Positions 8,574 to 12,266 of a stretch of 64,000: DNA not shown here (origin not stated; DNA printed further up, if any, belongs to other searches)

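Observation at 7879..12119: SIR2-like gene translationally coupled to a giant TIR-domain protein: a Thoeris/DSR-like pair that fits neither known architecture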

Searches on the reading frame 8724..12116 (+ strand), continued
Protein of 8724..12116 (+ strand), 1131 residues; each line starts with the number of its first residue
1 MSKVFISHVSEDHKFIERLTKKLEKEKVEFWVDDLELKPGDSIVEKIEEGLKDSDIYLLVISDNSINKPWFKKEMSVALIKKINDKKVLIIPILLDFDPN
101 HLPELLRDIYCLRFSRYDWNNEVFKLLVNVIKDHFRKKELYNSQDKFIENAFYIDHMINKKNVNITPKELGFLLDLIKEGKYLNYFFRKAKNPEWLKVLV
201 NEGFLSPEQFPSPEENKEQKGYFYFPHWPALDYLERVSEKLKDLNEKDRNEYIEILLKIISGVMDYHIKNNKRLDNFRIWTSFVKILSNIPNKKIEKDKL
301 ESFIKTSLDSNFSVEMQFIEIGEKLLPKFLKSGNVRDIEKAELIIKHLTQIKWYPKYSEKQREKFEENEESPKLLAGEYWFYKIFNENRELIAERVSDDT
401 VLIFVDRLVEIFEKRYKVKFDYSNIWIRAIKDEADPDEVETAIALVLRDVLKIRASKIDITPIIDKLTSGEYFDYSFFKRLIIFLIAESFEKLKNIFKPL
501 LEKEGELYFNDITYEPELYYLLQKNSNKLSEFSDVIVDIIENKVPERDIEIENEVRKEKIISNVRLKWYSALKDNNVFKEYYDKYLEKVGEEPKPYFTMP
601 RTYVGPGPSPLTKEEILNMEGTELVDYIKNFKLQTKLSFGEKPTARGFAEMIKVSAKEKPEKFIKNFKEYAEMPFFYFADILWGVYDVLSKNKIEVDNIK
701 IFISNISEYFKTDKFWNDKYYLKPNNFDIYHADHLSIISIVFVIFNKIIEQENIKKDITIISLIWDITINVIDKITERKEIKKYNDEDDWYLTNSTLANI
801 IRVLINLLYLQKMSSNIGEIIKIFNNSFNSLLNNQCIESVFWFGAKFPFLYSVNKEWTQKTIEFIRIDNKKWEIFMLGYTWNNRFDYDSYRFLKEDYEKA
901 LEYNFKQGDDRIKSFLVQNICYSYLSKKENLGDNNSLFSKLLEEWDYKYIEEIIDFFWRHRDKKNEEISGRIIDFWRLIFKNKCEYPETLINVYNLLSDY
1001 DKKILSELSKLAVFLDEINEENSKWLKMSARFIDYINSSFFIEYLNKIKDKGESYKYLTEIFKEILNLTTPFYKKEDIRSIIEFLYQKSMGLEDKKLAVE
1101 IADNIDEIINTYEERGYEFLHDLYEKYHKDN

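Call 70: find_related_loci(query=A1, collection=genome_contigs, flank=5000)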
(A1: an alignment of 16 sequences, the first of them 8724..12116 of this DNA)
Query A1 (1131 aa) in genome_contigs; peptide patterns used: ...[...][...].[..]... (x = any residue, [..] = any of these).
53 stretches matched a pattern; 46 encode a relative of the query (tblastn E <= 1e-3); 46 distinct loci.
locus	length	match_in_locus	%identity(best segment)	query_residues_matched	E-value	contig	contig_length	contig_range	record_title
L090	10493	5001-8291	35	3-1125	2e-159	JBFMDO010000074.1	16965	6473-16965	MAG: Nitrospirota bacterium isolate MAG221 MAG221_74, whole genome shotgun sequence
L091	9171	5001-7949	37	163-1129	2e-153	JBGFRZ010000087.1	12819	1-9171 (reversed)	MAG: Ignavibacteria bacterium isolate BA1A30.2019.Bin.46 NODE_3091_length_12819_cov_12.542054, whole genome shotgun sequ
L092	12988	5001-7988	34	163-1131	1e-140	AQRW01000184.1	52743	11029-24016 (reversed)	Candidatus Aerophobus profundus SCGC AAA252-L23 A252L23DRAFT_contig_6_0.7_C, whole genome shotgun sequence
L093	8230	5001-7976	34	163-1128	1e-130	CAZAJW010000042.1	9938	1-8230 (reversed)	MAG TPA_asm: uncultured Atribacterota bacterium isolate SRP067234_co1_54 genome assembly, contig: k99_881972, whole geno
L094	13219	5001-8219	32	1-1087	4e-123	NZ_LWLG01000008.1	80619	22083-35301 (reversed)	Thermosulfurimonas dismutans strain S95 contig00008, whole genome shotgun sequence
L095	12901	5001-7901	33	165-1126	1e-111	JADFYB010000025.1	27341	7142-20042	MAG: Nitrospirae bacterium isolate nDJH6bin1 nDJH6_bin1_NODE_1253_length_27341_cov_7.170454, whole genome shotgun sequen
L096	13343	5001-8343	30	3-1129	6e-125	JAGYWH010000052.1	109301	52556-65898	MAG: Candidatus Magnetobacterium cryptolimnobacter isolate XYR XYR_MTB_NODE_9_length_109301_cov_126.366, whole genome sh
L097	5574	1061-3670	32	163-1128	1e-108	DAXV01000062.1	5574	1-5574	MAG TPA_asm: Acidilobaceae archaeon UBA158 UBA158_contig_666, whole genome shotgun sequence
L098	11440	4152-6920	34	178-1127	2e-104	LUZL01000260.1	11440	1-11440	MAG: Bacteroidales bacterium Bact_20 Bact_20_contig_94184, whole genome shotgun sequence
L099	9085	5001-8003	30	100-1127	2e-104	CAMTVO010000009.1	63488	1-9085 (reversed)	MAG: uncultured Nitrospiraceae bacterium isolate G05_MAG_00012 genome assembly, contig: G05_MAG_00012_000000000025, whol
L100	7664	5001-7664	31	159-1050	2e-97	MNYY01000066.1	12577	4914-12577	MAG: Candidatus Atribacteria bacterium CG2_30_33_13 cg2_3.0_scaffold_4775_c, whole genome shotgun sequence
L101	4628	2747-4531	39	163-741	1e-94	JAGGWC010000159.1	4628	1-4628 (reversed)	MAG: Candidatus Cloacimonadota bacterium isolate AUK116 PB_MBMC_070_c_000000000268, whole genome shotgun sequence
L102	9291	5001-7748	29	177-1129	1e-86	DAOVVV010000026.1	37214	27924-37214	MAG TPA_asm: Clostridia bacterium isolate CSMAG_1714 CSMAG_1714_k141_2610140_length_37214_cov_20.4353, whole genome shot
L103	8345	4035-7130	30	2-1045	3e-86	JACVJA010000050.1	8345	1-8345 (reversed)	MAG: Candidatus Calidifonticultor daggyaiensis isolate DG02_2.bin.19 contig050, whole genome shotgun sequence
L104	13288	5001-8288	26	1-1127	1e-85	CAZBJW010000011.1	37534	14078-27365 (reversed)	MAG TPA_asm: uncultured Anaerolineales bacterium isolate binchicken_co294_156 genome assembly, contig: NODE_1540_length_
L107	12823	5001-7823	28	155-1131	2e-74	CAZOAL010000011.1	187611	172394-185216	MAG TPA_asm: uncultured bacterium isolate SRP119689_co1_304 genome assembly, contig: NODE_39_length_187611_cov_28.582551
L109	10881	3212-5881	32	199-1131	5e-105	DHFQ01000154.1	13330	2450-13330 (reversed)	MAG TPA_asm: Candidatus Aminicenantes bacterium UBA4820 UBA4820_contig_129833, whole genome shotgun sequence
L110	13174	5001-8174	31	168-1128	4e-66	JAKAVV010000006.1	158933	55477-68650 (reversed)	MAG: bacterium isolate YP4.bin17 NODE_100_length_158933_cov_7.669143, whole genome shotgun sequence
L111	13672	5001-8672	38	2-1128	4e-65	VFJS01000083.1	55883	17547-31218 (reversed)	MAG: Spirochaetia bacterium isolate Bin_56_1 c_000002303816, whole genome shotgun sequence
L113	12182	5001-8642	34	3-1128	2e-55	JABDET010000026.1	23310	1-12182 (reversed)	MAG: Candidatus Melainabacteria bacterium isolate BWMinHeated_Nextera27_MAG6 3300020939.a:Ga0207095_10127, whole genome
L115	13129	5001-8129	28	182-1128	1e-61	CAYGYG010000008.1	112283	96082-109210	MAG TPA_asm: uncultured bacterium isolate ERP119294_co1_15 genome assembly, contig: NODE_166_length_112283_cov_29.318218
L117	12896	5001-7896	27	184-1128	1e-52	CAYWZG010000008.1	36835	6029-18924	MAG TPA_asm: uncultured Methanotrichaceae archaeon isolate binchicken_co243_172 genome assembly, contig: NODE_721_length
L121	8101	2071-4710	24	195-1128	4e-41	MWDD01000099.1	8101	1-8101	MAG: bacterium ADurb.Bin157 isolate ADurb.Bin157 BWY02_contig000099, whole genome shotgun sequence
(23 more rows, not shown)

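Call 80: search_dna_similar(query=window:8724-12116:+, collection=plasmids, mode=protein, max_rows=12)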
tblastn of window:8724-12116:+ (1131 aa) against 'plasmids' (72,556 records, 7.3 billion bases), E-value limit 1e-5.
Records with a match: 257; places in all: 258; records where one place covers at least 80% of the query: 105.
Best place of each record, by identity: <60% 257.
By first word of the organism name: Bacillus 116; Escherichia 34; Citrobacter 29; Enterobacter 20; Klebsiella 14; Agrobacterium 11; Sphingomonas 5; Burkholderia 4; Aeromonas 3; Raoultella 3; and 16 more.
By predicted mobility (MOB-suite, as given by PLSDB): conjugative 173; non-mobilizable 54; mobilizable 30.
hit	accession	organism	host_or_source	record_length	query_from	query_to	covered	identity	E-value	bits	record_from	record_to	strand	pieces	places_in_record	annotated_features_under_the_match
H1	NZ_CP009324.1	Bacillus anthracis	sheep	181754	147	1124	86%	27.2%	5e-29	243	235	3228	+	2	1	none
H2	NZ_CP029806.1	Bacillus anthracis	Cultured isolate,Animal hide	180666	147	1124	86%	27.2%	7e-29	243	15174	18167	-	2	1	SIR2 family protein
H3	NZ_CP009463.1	Bacillus anthracis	Wool from Pakistan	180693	147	1124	86%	27.2%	7e-29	243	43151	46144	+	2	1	SIR2 family protein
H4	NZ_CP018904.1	Bacillus anthracis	Cow,bacterial culture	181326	147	1124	86%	27.2%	7e-29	243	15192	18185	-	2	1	SIR2 family protein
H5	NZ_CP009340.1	Bacillus anthracis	pig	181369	147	1124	86%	27.2%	7e-29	243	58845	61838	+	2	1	SIR2 family protein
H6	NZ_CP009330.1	Bacillus anthracis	human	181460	147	1124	86%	27.2%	7e-29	243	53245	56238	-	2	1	SIR2 family protein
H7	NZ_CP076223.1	Bacillus anthracis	-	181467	147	1124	86%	27.2%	7e-29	243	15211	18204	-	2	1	SIR2 family protein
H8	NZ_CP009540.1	Bacillus anthracis str. Sterne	-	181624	147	1124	86%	27.2%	7e-29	243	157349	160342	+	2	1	SIR2 family protein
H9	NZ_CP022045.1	Bacillus anthracis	Environment,Colorado Serum Co., Anthrax ...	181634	147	1124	86%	27.2%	7e-29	243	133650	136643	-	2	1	SIR2 family protein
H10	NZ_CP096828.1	Bacillus anthracis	-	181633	147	1124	86%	27.2%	7e-29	243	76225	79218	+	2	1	SIR2 family protein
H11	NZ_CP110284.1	Bacillus anthracis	culture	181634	147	1124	86%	27.2%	7e-29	243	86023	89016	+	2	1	SIR2 family protein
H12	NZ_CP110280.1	Bacillus anthracis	culture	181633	147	1124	86%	27.2%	7e-29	243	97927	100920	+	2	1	SIR2 family protein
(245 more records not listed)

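Call 81: search_dna_similar(query=window:8724-12116:+, collection=phages, mode=protein, max_rows=8)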
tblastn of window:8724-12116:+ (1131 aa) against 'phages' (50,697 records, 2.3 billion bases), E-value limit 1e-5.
Records with a match: 1; places in all: 1; records where one place covers at least 80% of the query: 0.
Best place of each record, by identity: <60% 1.
By first word of the organism name: Bacteriophage 1.
By host as written in the record: - 1.
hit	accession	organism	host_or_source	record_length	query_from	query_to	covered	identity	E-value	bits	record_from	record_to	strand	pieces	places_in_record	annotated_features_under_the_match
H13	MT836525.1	Bacteriophage sp.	human fecal samples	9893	5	93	8%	38.9%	5e-6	57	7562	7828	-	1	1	record has no annotation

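Call 83: search_dna_similar(query=window:8724-12116:+, collection=plasmids, mode=protein, max_rows=30, rows=spread)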
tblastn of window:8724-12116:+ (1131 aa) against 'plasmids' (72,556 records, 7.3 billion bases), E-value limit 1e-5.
Records with a match: 257; places in all: 258; records where one place covers at least 80% of the query: 105.
Best place of each record, by identity: <60% 257.
By first word of the organism name: Bacillus 116; Escherichia 34; Citrobacter 29; Enterobacter 20; Klebsiella 14; Agrobacterium 11; Sphingomonas 5; Burkholderia 4; Aeromonas 3; Raoultella 3; and 16 more.
By predicted mobility (MOB-suite, as given by PLSDB): conjugative 173; non-mobilizable 54; mobilizable 30.
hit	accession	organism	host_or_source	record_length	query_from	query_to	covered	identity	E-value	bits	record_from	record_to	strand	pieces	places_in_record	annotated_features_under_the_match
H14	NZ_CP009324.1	Bacillus anthracis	sheep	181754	147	1124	86%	27.2%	5e-29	243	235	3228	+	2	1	none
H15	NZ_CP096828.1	Bacillus anthracis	-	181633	147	1124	86%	27.2%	7e-29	243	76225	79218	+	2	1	SIR2 family protein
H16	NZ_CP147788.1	Bacillus anthracis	cell culture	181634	147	1124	86%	27.2%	7e-29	243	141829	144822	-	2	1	SIR2 family protein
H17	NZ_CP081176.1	Bacillus anthracis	soil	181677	147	1124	86%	27.2%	7e-29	243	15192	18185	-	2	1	SIR2 family protein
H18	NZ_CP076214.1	Bacillus anthracis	-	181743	147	1124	86%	27.2%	7e-29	243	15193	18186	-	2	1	SIR2 family protein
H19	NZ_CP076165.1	Bacillus anthracis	cattle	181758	147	1124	86%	27.2%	7e-29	243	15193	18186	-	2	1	SIR2 family protein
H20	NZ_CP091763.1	Bacillus anthracis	Homo sapiens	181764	147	1124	86%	27.2%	7e-29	243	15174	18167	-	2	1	SIR2 family protein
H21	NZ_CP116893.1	Bacillus anthracis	Equus quagga,carcass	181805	147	1124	86%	27.2%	7e-29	243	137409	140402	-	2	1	SIR2 family protein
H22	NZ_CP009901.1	Bacillus anthracis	Microbial isolate,soil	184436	147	1124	86%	27.2%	7e-29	243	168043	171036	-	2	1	SIR2 family protein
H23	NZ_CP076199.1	Bacillus anthracis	soil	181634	147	1124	86%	27.2%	7e-29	243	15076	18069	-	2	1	SIR2 family protein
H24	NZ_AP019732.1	Bacillus anthracis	-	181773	147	1124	83%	27.6%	6e-29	242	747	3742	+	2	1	hypothetical protein | SIR2 family protein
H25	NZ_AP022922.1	Bacillus cereus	-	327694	139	1129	83%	26.8%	1e-32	248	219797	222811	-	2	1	SIR2 family protein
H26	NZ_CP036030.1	Bacillus mycoides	cell culture,soil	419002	185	1129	77%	27.5%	2e-42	290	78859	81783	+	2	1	SIR2 family protein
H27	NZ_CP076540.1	Bacillus thuringiensis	-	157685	79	397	28%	28.4%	3e-20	105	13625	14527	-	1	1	SIR2 family protein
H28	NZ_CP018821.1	Sphingomonas koreensis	-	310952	3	151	13%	30.2%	2e-14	87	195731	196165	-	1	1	toll/interleukin-1 receptor domain-containing protein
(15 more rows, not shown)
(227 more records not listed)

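Call 84: get_annotated_region(hit=H26, flank=4000)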
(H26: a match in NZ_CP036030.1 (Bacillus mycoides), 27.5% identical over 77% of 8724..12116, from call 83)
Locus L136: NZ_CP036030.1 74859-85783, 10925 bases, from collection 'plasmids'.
description: Bacillus mycoides strain BPN54/2 plasmid p419
organism: Bacillus mycoides (NCBI taxid 1405)
taxonomy: Bacteria; Bacillota; Bacilli; Bacillales; Bacillaceae; Bacillus; Bacillus mycoides
host: -; source: cell culture,soil; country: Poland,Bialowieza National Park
typing (MOB-suite, as given by PLSDB): non-mobilizable; replicon rep_cluster_164
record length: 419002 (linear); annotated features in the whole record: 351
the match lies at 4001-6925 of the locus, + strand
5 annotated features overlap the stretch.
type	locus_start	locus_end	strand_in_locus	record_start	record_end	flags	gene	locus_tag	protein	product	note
CDS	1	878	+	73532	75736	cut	-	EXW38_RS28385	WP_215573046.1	DUF1430 domain-containing protein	-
CDS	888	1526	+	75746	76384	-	-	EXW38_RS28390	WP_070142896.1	ABC transporter ATP-binding protein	-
CDS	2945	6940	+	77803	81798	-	-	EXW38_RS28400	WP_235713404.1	SIR2 family protein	-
CDS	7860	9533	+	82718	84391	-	-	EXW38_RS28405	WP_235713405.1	tetratricopeptide repeat protein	-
CDS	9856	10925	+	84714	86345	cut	-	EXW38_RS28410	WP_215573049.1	hypothetical protein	-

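Call 86: search_protein_families(library=padloc, proteins=[L136:2945-6937:+, P0007], max_evalue=0.00001)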
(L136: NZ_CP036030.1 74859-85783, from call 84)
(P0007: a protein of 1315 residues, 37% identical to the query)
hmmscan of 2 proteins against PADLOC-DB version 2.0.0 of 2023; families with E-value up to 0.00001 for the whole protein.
L136:2945-6937:+ (1331 aa): 1 family
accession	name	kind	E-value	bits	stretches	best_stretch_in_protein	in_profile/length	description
PDLC04166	Dsr1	-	6.5e-159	528.9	2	11-617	5-596/1227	-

P0007 (1315 aa): 2 families
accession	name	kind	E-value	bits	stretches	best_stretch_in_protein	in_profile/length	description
PDLC04166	Dsr1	-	3.2e-179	596.2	3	601-1155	562-1105/1227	-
PDLC03856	LmuA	-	2.8e-18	64.3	1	19-280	8-273/433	-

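Call 93: find_related_loci(query=A1, collection=viral_contigs, flank=5000)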
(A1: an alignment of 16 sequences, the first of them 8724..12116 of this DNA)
Query A1 (1131 aa) in viral_contigs; peptide patterns used: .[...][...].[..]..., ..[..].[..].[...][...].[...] (x = any residue, [..] = any of these).
27 stretches matched a pattern, but none encodes a relative of the query by tblastn (E <= 1e-3).
